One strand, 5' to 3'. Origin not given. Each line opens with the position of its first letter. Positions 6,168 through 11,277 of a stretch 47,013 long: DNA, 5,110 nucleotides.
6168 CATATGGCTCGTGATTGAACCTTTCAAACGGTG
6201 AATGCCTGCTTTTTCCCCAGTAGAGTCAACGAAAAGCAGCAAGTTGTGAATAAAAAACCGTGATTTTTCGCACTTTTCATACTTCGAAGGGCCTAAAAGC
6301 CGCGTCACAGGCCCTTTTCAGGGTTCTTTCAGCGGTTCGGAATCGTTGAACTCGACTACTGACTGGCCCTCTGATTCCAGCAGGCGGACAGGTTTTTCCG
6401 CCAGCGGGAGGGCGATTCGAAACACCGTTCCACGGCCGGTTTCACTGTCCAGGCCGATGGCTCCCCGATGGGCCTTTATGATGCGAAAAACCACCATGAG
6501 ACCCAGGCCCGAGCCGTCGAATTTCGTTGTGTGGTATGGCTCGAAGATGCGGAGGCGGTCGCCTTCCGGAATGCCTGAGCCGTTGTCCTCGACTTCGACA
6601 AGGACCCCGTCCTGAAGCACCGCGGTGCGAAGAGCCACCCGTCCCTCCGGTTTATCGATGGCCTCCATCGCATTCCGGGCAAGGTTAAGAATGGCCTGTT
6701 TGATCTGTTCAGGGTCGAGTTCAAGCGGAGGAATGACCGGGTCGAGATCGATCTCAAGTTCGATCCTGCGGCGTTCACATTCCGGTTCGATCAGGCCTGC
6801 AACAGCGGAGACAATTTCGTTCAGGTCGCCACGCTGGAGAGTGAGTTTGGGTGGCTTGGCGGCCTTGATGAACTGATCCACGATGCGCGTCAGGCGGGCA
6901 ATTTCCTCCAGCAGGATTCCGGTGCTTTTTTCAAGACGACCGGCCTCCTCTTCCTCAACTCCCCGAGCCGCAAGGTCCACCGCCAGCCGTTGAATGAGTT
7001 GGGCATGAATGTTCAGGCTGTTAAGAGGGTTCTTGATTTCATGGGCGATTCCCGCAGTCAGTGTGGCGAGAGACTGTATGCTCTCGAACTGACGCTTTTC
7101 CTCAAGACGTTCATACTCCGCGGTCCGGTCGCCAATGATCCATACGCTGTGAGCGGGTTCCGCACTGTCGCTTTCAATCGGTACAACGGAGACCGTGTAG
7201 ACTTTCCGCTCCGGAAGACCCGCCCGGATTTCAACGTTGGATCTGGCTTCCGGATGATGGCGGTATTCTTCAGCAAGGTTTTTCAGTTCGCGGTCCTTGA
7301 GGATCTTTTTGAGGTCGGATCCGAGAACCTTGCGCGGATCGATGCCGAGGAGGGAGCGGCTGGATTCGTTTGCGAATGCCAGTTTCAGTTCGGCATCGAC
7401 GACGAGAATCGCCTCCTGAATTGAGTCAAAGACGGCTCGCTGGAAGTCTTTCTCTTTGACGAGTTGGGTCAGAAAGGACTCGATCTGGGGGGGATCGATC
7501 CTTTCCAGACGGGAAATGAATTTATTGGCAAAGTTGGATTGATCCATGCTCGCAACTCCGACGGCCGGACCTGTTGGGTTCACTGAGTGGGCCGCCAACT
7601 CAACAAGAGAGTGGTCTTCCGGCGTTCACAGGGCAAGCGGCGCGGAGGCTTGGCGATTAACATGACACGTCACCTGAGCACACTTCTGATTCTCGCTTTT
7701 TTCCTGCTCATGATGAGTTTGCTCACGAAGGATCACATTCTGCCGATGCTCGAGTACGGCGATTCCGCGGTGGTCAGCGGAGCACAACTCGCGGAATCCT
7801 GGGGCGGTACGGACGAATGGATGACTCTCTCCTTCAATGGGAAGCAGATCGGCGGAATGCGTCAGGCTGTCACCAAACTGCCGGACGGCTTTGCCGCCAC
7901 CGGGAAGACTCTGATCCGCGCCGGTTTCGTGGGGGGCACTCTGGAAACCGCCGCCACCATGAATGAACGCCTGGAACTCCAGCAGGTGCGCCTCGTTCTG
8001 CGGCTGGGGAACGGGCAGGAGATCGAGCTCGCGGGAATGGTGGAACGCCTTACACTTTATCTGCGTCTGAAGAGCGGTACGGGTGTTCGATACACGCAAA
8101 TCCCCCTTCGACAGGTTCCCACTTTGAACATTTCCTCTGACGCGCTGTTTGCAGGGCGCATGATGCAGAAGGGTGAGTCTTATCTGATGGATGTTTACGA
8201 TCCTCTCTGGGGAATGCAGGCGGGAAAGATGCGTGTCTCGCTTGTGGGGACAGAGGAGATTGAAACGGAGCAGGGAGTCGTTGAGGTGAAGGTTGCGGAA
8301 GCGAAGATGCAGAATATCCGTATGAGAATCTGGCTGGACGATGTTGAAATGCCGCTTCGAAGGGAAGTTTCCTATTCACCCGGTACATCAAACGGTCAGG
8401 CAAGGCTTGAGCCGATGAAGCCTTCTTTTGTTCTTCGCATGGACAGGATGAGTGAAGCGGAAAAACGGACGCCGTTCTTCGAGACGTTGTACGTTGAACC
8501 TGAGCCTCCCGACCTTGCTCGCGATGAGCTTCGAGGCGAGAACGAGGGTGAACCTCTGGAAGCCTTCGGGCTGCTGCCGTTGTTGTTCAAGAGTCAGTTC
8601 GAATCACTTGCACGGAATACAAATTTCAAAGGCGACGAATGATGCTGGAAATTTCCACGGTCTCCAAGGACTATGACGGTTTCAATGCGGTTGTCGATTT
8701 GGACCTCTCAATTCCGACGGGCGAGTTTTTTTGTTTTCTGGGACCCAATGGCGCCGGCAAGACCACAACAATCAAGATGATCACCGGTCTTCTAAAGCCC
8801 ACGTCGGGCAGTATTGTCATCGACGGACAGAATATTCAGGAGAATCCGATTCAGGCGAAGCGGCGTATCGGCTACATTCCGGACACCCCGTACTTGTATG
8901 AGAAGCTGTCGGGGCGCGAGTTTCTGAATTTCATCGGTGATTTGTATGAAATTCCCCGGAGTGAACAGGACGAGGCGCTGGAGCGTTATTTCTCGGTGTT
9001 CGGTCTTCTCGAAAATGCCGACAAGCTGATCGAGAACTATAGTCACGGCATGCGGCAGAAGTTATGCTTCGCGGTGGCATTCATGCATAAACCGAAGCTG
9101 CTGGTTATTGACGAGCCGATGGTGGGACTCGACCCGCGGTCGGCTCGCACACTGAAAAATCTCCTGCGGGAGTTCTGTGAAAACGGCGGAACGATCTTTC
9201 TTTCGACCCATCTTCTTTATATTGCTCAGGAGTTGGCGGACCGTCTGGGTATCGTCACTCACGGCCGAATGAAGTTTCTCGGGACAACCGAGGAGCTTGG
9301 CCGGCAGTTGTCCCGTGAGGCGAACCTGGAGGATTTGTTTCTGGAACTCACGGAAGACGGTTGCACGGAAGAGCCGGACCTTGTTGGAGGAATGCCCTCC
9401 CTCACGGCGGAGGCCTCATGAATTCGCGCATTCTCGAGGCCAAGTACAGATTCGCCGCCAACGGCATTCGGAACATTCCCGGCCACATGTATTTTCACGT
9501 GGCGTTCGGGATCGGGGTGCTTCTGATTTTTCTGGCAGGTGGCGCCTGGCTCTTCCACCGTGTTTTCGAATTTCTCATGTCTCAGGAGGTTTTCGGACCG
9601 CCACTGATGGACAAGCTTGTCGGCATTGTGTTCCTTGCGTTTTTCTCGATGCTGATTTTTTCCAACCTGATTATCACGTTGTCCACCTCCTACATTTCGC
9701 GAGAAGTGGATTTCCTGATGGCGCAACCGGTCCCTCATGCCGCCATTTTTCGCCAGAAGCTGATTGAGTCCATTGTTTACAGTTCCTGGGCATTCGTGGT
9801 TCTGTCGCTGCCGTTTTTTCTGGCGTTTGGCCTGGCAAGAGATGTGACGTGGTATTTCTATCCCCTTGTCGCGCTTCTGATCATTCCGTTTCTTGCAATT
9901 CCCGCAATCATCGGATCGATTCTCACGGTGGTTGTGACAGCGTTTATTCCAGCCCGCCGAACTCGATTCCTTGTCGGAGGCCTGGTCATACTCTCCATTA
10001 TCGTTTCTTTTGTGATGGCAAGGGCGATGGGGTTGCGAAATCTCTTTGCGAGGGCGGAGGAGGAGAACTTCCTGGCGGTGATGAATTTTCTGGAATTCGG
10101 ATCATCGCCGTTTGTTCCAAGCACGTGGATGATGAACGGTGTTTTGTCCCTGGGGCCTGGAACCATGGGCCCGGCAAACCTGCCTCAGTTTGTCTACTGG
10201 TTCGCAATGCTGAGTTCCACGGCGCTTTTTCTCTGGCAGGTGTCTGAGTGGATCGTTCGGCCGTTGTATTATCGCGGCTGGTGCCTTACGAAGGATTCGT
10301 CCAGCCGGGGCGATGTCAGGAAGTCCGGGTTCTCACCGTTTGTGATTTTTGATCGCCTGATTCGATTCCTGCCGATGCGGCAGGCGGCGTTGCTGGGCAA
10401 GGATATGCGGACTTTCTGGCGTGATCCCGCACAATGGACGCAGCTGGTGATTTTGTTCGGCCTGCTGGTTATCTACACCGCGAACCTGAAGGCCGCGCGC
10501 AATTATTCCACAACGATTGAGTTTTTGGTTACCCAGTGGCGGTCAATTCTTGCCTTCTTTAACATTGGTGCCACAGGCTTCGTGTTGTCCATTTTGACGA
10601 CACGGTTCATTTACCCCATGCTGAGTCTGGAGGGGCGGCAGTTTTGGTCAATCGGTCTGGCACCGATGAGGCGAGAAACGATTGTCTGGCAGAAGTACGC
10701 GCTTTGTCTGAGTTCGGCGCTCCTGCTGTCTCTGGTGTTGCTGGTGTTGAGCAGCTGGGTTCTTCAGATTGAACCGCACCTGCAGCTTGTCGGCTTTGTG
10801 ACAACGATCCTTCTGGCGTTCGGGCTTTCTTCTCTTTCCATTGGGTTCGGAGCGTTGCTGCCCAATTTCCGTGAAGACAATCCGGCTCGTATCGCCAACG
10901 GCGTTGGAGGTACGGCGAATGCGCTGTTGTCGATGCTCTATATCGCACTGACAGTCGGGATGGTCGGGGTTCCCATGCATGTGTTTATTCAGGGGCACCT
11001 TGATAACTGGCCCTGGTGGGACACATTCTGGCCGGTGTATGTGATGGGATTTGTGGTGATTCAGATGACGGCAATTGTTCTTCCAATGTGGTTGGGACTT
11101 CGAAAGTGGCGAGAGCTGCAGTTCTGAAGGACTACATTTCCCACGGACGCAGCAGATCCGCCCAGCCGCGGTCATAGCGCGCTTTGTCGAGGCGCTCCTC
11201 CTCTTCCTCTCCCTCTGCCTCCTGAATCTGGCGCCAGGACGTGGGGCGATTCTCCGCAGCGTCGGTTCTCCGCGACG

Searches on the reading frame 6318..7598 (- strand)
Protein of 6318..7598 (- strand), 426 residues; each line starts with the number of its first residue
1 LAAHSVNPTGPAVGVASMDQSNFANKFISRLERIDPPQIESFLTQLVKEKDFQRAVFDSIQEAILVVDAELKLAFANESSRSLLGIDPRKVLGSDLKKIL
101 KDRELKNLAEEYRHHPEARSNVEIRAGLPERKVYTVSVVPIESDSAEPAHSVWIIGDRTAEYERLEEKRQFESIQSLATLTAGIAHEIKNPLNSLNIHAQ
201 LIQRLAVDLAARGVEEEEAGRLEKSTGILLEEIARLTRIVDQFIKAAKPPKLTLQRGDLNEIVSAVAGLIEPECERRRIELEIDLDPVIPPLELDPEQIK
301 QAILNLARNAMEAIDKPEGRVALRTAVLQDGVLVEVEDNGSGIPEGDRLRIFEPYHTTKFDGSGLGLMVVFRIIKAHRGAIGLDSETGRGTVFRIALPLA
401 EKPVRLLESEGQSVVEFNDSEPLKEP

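Call 15: search_protein_families(library=pfam, proteins=[window:6318-7598:-], max_evalue=0.001)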
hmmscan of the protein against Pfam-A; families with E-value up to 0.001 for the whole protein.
window:6318-7598:- (426 aa): 7 families
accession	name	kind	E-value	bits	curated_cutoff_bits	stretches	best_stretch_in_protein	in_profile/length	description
PF02518.31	HATPase_c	-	3.3e-23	82.7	26.4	1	295-400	2-110/111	Histidine kinase-, DNA gyrase B-, and HSP90-like ATPase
PF00512.31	HisKA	-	2.8e-08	34.1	26.9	1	178-245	3-59/66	His Kinase A (phospho-acceptor) domain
PF08448.16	PAS_4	-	3.2e-08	34.2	23.1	1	57-162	1-109/110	PAS fold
PF13188.13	PAS_8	-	1.5e-05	25.1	21.8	1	53-101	3-48/65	PAS domain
PF00989.32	PAS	-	0.00012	22.5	22.6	1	54-133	4-87/113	PAS fold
PF13426.13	PAS_9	-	0.00044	20.9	27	1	62-159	2-102/103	PAS domain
PF12860.13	PAS_7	-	0.00054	20.5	27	0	57-106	1-51/115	PAS fold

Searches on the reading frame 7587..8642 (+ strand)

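Call 15: search_protein_families(library=pfam, proteins=[window:7587-8642:+], max_evalue=0.001)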
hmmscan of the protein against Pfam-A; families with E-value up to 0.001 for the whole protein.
window:7587-8642:+ (351 aa): 1 family
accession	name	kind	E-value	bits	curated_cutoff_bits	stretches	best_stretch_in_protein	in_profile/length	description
PF11306.15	DUF3108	-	0.00034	20.9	26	1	168-261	100-197/209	Protein of unknown function (DUF3108)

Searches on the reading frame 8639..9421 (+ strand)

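Call 15: search_protein_families(library=pfam, proteins=[window:8639-9421:+], max_evalue=0.001)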
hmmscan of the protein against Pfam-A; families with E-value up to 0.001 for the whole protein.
window:8639-9421:+ (260 aa): 5 families
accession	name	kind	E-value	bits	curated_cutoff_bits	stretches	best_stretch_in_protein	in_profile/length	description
PF00005.33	ABC_tran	-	2.5e-30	106.3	25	1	20-161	3-136/137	ABC transporter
PF13304.12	AAA_21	-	2.5e-14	54.5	27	1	132-195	236-302/304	AAA domain, putative AbiEii toxin, Type IV TA system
PF13175.12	AAA_15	-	4.8e-06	26.9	32.1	0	29-69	23-68/374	AAA ATPase domain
PF13166.12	AAA_13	-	0.00044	19.5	36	0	150-203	525-581/713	AAA domain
PF13476.12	AAA_23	-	0.00083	20.5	27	0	23-52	17-43/201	AAA domain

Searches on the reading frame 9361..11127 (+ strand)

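Call 15: search_protein_families(library=pfam, proteins=[window:9361-11127:+], max_evalue=0.001)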
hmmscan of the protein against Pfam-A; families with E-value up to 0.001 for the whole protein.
window:9361-11127:+ (588 aa): 1 family
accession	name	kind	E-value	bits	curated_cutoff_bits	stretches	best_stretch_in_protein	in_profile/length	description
PF16949.11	ABC_tran_2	-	3.8e-125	419.2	25.7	1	55-588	18-542/542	Putative ATP-binding cassette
